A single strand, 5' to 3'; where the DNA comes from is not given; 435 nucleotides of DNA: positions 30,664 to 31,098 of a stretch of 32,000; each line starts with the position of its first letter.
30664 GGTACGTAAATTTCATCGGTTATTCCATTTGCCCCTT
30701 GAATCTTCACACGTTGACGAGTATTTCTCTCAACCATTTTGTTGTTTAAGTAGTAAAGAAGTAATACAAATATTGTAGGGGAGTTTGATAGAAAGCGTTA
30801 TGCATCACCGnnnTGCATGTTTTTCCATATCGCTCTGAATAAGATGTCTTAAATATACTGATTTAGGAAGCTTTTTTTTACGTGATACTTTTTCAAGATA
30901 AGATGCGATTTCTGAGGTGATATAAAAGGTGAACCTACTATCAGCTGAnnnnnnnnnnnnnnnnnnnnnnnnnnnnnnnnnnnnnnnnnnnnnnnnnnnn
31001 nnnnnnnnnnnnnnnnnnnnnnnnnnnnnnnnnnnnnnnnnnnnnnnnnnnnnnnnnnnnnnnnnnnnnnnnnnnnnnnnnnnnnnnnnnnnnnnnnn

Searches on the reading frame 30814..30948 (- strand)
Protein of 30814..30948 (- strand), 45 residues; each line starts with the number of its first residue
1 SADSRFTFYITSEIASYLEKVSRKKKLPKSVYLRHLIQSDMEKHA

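Call 55: search_solved_structures(query=A2, max_evalue=10, show_alignments=4)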
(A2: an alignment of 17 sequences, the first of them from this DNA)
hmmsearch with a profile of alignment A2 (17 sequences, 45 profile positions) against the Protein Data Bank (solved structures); distinct sequences matched with E-value up to 10: 2.
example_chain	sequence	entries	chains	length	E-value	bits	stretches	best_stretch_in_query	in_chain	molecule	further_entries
8a3k_UNK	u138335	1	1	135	0.31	14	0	13-26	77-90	sc-apCC-4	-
8qad_A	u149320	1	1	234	1.2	12.1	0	12-24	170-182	sc-apCC-6-LLIA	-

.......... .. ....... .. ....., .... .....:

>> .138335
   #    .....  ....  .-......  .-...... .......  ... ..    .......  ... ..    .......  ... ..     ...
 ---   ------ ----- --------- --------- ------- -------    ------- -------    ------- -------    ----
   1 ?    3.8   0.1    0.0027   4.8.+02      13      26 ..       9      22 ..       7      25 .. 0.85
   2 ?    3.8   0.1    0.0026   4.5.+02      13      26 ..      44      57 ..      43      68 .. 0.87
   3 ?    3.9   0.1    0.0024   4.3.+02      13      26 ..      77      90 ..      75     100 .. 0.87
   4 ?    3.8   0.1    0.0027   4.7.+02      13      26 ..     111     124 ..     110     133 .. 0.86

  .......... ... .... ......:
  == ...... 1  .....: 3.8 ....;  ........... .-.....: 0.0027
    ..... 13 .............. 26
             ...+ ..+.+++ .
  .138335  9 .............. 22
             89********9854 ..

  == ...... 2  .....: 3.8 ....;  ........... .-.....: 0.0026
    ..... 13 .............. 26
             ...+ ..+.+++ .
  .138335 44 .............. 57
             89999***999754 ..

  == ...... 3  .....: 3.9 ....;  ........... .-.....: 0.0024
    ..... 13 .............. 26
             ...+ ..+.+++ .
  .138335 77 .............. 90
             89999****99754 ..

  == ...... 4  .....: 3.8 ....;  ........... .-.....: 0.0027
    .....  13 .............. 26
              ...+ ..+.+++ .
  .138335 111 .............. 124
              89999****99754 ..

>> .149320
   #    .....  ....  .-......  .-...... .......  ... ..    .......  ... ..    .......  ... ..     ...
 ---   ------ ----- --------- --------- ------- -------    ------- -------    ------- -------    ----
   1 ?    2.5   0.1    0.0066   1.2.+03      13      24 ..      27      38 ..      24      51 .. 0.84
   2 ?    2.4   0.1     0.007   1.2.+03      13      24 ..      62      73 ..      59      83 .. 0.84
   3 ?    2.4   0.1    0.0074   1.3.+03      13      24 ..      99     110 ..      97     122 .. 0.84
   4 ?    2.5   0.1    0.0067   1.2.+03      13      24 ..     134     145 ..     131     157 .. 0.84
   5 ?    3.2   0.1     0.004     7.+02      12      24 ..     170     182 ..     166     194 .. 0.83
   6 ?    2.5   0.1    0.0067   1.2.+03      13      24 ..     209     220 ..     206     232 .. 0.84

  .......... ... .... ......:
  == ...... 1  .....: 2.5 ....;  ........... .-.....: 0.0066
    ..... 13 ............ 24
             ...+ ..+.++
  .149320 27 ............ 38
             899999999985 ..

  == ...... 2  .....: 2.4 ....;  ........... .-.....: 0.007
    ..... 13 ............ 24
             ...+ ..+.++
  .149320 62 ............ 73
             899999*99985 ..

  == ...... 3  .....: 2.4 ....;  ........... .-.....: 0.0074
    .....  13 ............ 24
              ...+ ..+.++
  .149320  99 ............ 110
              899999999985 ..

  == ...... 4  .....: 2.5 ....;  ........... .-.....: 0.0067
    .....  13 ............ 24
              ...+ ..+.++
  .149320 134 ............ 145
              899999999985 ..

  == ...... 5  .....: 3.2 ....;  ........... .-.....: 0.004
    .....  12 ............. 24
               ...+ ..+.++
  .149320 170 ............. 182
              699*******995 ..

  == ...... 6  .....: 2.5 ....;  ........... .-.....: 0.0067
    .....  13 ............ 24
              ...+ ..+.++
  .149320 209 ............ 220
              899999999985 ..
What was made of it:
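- On Ribbon-helix-helix (RHH) DNA-binding superfamily: There are no PDB hits by sequence profile (call 55).
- The C-terminal profile finds no solved structure by sequence (call 55).
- Tried and rejected: No hits (call 55).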
